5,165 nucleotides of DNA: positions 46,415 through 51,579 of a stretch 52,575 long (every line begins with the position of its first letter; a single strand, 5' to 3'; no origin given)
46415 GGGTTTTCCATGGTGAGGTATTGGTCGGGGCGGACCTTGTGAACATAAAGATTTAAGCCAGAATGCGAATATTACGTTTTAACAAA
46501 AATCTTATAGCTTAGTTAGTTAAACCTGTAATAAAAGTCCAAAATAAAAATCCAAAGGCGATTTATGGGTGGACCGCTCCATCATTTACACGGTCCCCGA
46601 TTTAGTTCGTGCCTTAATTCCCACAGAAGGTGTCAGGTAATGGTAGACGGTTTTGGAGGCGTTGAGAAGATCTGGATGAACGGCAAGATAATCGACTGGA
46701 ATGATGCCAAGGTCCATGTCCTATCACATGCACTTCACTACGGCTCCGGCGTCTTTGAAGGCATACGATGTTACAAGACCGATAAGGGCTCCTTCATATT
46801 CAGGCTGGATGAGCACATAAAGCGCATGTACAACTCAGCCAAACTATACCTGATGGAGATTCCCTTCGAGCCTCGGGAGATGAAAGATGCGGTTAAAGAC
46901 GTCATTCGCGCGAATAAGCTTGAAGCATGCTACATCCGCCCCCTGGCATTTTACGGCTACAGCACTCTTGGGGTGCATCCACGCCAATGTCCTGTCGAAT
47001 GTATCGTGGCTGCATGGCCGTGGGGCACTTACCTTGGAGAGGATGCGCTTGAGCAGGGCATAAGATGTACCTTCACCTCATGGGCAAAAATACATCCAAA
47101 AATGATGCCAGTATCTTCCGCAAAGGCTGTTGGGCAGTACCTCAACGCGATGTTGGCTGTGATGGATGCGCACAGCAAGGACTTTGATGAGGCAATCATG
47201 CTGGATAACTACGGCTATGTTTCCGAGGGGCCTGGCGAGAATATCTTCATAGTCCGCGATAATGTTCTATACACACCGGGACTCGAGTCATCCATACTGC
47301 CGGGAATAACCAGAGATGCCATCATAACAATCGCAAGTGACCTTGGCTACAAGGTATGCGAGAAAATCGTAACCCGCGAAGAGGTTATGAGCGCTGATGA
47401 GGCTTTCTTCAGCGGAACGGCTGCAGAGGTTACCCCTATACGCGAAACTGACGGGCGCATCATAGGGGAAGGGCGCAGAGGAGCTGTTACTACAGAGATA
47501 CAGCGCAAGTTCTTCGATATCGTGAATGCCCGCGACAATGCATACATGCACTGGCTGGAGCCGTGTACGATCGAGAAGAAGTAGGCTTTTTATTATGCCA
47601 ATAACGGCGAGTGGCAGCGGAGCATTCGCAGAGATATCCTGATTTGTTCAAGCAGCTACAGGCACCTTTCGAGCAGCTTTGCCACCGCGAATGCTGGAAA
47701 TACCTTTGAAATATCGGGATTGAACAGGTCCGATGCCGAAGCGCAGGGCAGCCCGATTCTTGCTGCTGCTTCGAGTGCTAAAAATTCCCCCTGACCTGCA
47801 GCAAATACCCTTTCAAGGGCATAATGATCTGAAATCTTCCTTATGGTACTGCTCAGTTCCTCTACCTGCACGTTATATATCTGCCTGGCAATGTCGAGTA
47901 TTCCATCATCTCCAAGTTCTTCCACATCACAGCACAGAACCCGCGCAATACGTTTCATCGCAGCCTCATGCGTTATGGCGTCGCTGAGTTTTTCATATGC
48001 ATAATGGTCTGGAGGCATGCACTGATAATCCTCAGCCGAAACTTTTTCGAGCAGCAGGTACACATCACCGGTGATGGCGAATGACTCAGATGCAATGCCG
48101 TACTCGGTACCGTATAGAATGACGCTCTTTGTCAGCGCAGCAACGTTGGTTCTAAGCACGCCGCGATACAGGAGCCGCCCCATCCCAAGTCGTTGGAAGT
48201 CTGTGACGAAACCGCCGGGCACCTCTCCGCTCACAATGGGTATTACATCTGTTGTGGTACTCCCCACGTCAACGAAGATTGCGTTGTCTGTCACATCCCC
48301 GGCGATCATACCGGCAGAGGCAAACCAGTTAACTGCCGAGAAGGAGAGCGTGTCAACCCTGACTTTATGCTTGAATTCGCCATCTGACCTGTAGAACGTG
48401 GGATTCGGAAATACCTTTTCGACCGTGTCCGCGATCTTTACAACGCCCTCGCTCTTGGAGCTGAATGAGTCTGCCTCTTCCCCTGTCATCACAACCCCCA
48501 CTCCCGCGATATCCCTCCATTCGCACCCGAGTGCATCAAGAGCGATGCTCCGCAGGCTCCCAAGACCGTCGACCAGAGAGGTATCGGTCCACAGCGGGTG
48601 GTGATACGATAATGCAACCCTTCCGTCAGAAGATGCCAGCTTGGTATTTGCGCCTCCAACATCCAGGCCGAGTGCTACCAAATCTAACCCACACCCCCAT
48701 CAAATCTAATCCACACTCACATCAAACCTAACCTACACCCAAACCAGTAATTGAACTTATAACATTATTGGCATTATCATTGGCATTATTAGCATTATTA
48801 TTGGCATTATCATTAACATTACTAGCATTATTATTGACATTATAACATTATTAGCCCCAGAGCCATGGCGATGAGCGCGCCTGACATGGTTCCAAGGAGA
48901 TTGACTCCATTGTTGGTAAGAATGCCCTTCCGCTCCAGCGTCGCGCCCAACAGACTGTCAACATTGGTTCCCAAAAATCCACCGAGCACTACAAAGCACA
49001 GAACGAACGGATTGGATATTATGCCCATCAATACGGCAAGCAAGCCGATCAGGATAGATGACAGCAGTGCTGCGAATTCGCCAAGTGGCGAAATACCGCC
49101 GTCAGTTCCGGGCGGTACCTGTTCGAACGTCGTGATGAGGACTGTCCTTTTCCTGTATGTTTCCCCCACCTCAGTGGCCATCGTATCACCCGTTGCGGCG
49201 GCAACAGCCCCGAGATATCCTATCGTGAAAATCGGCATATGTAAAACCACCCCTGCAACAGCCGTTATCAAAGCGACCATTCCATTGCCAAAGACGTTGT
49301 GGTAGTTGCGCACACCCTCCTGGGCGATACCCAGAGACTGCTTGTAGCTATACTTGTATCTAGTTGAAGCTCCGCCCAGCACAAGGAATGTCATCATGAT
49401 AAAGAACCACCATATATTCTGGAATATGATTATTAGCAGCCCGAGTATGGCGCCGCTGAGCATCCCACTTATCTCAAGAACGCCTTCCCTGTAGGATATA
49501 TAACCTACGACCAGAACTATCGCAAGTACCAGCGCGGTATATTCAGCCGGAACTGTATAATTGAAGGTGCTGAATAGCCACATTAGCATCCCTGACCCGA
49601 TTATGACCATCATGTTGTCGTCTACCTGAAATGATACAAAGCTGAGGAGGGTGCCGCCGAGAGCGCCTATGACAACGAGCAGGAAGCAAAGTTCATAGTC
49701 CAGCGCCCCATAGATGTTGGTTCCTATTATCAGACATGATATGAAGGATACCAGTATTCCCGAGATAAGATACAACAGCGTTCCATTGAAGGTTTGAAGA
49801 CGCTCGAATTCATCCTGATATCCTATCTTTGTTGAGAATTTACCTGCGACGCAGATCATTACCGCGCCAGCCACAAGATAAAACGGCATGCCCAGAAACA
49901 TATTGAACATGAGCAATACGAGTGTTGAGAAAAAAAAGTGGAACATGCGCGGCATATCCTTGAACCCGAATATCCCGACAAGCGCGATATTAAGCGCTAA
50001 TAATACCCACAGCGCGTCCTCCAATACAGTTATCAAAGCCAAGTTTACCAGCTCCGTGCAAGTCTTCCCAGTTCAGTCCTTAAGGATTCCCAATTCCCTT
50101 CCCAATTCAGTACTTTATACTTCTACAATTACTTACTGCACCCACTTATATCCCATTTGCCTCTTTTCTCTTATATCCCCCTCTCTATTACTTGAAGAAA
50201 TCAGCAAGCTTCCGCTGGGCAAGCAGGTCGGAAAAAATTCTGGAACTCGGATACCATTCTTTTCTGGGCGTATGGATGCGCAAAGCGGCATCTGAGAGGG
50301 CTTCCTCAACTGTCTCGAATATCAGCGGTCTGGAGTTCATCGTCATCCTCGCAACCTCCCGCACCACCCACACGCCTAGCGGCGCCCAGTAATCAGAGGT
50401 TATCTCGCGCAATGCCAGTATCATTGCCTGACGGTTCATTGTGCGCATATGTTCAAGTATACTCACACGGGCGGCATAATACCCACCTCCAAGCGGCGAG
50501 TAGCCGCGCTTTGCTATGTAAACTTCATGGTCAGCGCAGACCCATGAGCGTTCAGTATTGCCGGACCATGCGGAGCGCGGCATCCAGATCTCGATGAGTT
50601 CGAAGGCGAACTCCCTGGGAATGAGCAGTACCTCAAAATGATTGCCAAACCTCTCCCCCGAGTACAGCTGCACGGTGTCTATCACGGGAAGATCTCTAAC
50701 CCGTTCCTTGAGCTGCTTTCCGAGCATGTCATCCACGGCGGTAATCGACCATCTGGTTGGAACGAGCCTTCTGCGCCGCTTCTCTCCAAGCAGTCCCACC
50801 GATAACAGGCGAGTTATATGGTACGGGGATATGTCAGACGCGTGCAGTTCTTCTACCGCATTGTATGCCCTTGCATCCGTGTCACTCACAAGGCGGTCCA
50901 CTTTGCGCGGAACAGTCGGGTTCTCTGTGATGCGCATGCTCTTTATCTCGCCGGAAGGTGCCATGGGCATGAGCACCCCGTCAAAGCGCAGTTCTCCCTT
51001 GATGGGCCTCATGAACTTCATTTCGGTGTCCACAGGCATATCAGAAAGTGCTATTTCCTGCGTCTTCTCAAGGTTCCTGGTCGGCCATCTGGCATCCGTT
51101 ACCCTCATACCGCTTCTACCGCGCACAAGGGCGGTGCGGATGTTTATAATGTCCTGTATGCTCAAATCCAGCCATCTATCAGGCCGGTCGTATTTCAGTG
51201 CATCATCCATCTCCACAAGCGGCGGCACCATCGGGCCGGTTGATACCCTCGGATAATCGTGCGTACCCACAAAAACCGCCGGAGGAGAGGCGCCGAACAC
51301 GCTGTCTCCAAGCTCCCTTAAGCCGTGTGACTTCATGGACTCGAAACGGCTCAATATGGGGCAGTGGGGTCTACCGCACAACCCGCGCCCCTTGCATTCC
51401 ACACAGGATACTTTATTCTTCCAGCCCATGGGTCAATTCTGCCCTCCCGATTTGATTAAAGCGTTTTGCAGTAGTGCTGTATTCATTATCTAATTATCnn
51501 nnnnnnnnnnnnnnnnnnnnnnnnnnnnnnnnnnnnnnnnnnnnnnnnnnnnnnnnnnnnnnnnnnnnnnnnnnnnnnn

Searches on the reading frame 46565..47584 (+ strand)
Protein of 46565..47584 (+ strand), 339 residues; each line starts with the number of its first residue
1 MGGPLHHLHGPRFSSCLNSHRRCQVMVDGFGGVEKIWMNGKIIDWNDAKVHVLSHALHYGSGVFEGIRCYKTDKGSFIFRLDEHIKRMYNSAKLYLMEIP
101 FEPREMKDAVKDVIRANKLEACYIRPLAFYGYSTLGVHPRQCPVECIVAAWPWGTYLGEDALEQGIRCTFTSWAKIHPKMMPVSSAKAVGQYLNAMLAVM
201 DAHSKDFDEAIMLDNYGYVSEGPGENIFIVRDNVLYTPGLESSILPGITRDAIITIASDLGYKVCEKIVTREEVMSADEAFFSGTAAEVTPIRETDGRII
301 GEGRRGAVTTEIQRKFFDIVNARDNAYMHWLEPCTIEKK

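Call 77: search_protein_families(library=pfam, max_evalue=1e-8, proteins=[window:46565-47584:+])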
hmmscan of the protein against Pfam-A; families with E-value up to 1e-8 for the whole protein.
window:46565-47584:+ (339 aa): 1 family
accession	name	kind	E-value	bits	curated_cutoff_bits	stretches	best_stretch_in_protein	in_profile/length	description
PF01063.24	Aminotran_4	-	4.5e-51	174.3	28.5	1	62-294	1-222/223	Amino-transferase class IV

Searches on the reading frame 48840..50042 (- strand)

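Call 77: search_protein_families(library=pfam, max_evalue=1e-8, proteins=[window:48840-50042:-])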
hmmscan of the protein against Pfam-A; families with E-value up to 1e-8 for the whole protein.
window:48840-50042:- (400 aa): 1 family
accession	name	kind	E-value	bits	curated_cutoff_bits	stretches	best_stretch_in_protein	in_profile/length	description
PF01940.21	DUF92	-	6.9e-59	199.7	27.5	1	175-389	2-251/251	Integral membrane protein DUF92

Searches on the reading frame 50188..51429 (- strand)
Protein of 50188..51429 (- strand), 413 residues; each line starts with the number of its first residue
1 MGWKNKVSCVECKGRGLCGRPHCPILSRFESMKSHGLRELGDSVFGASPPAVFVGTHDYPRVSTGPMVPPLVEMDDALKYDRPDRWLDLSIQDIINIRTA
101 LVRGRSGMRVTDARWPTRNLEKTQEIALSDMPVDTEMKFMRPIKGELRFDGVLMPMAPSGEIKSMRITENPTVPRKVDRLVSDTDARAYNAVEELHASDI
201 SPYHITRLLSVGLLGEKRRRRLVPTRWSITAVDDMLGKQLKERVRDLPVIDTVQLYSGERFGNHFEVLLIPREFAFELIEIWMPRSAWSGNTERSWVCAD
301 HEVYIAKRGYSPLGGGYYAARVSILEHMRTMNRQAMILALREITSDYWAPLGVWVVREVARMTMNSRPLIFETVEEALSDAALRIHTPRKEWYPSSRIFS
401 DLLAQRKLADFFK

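Call 77: search_protein_families(library=pfam, max_evalue=1e-8, proteins=[window:50188-51429:-])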
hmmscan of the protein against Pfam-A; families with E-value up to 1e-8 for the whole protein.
window:50188-51429:- (413 aa): 2 families
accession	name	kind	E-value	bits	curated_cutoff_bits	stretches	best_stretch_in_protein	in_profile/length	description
PF04894.17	Nre_N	-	3.3e-105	352.2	25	1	17-289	1-270/270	Archaeal Nre, N-terminal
PF04895.17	Nre_C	-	4.2e-35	120.4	27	1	304-411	3-110/110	Archaeal Nre, C-terminal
